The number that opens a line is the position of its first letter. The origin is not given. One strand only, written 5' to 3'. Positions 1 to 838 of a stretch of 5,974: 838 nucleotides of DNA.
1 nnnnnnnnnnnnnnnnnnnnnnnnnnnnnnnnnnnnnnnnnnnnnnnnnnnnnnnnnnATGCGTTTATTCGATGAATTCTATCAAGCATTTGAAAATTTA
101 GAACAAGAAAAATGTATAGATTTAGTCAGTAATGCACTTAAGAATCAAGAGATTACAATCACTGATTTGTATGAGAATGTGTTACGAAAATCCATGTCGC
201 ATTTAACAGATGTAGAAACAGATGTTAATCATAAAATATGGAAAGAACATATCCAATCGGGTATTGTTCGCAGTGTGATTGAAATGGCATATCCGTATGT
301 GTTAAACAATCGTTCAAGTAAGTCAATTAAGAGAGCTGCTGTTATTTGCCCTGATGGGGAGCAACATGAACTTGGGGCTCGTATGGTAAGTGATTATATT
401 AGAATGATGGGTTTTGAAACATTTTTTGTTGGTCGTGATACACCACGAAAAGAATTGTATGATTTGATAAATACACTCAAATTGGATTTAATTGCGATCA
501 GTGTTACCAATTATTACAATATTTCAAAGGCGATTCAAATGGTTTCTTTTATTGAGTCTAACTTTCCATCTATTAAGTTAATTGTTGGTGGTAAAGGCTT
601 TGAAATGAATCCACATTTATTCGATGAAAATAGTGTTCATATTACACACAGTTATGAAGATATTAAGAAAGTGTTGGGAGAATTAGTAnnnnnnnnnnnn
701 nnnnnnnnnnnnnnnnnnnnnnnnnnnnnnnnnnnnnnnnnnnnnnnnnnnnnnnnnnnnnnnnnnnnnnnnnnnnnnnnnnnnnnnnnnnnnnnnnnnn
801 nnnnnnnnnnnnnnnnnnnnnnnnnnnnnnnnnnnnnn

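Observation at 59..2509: Standalone CarH/AerR-type B12-binding module translationally coupled to a MacB/FtsX (type VII) ABC transporter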

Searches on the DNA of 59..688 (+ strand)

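Call 14: search_rna_families(sources=[L001, L017, L023, L030, L044, L062, L064, L073, L053], threshold=gathering)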
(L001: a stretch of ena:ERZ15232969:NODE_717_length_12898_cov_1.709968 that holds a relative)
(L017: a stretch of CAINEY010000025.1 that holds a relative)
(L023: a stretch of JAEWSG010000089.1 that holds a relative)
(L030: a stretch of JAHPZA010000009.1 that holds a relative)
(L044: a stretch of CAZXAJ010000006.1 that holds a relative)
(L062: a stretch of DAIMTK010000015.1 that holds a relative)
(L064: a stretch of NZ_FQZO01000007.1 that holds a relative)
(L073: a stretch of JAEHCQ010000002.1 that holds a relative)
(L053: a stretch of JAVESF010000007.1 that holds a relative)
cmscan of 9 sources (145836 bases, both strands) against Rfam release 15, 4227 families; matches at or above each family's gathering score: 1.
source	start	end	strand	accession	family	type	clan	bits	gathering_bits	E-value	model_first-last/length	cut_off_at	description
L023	5764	5825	+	RF03064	RAGATH-18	Gene; sRNA;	-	63.7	44.9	5.8e-10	1-71/71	no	RAGATH-18 RNA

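Call 64: search_rna_families(sources=[L043, L051, L055, L057, L076, L082, L033, L046, L020, L031], threshold=gathering)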
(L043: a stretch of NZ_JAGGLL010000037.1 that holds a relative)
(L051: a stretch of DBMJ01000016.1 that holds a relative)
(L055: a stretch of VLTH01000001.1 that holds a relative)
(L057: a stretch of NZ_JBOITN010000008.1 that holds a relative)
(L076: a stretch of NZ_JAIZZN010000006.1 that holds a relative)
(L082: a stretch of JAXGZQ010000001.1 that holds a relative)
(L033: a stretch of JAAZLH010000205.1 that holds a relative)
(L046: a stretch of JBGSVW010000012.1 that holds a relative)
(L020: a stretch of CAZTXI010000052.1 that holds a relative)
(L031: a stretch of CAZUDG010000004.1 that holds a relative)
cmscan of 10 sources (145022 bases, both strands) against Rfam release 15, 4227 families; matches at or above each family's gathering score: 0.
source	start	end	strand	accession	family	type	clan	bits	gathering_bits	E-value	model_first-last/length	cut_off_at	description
